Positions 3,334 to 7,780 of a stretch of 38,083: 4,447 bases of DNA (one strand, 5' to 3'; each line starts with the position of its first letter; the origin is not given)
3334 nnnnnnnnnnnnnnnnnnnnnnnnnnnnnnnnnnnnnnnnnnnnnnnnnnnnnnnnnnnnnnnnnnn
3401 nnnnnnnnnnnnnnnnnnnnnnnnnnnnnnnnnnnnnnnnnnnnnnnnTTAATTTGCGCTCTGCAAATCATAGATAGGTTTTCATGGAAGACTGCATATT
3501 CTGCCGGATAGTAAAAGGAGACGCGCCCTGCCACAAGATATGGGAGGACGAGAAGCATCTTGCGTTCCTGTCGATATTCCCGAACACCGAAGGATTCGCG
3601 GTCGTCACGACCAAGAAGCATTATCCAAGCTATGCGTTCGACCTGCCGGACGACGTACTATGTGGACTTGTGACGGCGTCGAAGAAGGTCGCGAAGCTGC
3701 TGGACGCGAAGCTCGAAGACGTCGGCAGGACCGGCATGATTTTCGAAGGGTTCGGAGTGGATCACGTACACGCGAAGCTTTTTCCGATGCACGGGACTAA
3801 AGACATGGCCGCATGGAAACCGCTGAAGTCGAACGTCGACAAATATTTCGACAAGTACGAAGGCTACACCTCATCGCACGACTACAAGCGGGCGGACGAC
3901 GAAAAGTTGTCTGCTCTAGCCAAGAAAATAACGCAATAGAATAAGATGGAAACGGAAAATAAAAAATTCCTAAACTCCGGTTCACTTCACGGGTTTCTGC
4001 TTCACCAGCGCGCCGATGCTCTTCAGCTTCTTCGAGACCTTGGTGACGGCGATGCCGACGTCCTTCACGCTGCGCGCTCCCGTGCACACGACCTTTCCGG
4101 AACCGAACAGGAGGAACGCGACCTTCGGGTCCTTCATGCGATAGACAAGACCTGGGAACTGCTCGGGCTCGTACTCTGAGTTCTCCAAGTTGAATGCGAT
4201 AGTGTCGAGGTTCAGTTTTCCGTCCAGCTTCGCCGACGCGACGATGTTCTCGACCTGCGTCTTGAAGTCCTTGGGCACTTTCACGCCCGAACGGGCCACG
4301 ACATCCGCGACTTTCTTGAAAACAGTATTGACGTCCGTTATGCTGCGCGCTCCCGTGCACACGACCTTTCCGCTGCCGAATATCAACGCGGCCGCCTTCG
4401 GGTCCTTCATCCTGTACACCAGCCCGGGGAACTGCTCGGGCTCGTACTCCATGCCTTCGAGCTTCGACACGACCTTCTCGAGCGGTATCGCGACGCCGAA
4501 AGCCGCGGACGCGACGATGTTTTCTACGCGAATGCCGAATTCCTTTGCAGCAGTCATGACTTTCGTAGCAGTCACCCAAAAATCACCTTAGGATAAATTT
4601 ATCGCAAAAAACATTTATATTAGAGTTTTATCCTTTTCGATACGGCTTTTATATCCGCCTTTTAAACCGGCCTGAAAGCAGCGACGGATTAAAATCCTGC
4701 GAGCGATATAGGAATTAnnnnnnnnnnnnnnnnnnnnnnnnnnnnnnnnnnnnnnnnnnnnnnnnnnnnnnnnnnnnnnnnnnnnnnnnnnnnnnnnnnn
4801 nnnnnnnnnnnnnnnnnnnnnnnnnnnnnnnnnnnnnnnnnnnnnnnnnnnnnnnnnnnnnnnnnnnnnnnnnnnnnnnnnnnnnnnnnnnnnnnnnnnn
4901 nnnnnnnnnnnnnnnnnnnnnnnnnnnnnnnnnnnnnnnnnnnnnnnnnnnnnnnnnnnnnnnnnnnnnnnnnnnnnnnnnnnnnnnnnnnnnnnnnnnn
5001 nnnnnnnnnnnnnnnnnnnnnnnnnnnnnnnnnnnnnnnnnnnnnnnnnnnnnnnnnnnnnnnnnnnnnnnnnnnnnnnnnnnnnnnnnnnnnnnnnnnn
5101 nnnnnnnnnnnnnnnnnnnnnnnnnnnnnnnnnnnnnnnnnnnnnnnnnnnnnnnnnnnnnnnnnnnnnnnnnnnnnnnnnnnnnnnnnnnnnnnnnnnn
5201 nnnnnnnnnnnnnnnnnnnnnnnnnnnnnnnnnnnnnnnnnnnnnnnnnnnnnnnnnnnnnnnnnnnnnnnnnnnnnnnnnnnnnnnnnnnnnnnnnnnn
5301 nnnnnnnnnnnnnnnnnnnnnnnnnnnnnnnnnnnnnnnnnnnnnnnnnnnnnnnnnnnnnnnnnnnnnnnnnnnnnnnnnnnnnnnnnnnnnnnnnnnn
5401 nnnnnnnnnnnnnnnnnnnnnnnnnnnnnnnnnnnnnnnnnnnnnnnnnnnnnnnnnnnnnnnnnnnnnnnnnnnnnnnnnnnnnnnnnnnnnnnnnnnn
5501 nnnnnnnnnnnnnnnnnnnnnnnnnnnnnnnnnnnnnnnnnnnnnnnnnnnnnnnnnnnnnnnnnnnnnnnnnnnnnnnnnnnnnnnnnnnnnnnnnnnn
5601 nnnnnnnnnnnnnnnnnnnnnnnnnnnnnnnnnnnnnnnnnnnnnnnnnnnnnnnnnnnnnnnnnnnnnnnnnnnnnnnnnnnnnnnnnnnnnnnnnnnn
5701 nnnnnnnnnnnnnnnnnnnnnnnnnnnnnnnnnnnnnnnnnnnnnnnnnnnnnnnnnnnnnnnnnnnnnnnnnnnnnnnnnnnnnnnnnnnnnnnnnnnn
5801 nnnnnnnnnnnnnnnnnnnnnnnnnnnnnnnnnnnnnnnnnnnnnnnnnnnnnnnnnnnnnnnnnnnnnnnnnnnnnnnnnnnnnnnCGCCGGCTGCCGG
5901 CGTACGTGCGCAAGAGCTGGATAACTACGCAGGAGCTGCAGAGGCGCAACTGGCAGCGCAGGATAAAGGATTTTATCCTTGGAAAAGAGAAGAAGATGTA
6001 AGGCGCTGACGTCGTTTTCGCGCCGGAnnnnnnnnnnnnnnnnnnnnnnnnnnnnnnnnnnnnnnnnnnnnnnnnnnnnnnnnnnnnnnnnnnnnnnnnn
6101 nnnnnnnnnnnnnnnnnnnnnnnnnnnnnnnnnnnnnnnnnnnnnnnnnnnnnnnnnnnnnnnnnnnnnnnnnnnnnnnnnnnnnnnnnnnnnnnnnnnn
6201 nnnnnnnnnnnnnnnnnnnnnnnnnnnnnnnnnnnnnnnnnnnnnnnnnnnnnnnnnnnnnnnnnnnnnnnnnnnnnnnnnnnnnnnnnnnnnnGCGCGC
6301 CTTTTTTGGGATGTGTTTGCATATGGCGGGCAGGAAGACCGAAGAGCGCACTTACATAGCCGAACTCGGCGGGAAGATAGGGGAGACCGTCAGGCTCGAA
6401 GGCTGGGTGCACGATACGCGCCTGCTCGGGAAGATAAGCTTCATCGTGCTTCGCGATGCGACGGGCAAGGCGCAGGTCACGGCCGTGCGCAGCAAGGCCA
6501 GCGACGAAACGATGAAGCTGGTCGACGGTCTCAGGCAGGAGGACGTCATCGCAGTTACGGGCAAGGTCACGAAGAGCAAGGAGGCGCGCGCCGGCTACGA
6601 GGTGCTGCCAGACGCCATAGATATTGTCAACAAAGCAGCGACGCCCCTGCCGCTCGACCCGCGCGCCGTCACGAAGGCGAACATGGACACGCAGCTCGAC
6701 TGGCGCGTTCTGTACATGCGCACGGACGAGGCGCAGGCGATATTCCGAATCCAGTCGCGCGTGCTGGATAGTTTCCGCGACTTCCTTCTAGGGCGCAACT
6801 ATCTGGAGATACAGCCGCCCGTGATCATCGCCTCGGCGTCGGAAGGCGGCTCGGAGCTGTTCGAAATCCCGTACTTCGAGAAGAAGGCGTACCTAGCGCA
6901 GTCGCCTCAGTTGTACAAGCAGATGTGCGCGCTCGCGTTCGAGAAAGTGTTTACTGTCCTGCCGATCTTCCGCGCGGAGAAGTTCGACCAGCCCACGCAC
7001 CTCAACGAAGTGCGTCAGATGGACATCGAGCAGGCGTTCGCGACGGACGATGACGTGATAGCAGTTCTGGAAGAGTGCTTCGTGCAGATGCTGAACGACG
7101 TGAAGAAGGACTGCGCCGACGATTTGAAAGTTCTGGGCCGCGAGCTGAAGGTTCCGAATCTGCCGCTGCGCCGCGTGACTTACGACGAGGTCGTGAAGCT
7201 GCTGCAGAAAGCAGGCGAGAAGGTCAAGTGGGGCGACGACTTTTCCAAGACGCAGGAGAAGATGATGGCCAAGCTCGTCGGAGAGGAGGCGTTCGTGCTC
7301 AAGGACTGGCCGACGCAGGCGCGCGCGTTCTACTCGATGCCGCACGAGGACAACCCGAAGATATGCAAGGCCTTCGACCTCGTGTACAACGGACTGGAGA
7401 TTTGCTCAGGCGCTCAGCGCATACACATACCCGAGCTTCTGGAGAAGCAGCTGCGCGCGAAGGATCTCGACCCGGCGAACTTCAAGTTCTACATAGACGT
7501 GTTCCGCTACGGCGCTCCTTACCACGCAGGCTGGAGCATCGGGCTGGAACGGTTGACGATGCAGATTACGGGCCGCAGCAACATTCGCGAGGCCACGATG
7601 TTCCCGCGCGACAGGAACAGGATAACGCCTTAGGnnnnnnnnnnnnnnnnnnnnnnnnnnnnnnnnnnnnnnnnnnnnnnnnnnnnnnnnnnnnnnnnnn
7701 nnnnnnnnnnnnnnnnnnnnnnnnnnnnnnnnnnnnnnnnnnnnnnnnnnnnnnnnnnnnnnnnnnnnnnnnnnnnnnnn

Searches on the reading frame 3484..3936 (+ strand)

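Call 10: search_protein_families(library=pfam, proteins=[window:3484-3936:+], max_evalue=0.001)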
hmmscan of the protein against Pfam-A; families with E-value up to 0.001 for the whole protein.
window:3484-3936:+ (151 aa): 1 family
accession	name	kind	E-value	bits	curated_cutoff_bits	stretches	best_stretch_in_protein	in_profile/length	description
PF01230.28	HIT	-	1.6e-08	35.5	21.5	1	12-100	2-93/98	HIT domain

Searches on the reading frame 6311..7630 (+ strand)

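Call 10: search_protein_families(library=pfam, proteins=[window:6311-7630:+], max_evalue=0.001)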
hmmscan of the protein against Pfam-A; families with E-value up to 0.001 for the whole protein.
window:6311-7630:+ (440 aa): 2 families
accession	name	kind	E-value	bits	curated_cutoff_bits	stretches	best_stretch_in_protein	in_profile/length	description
PF00152.25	tRNA-synt_2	-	4.2e-78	263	25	1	124-434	1-307/308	tRNA synthetases class II (D, K and N)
PF01336.31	tRNA_anti-codon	-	1.6e-14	54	27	1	27-105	1-74/75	OB-fold nucleic acid binding domain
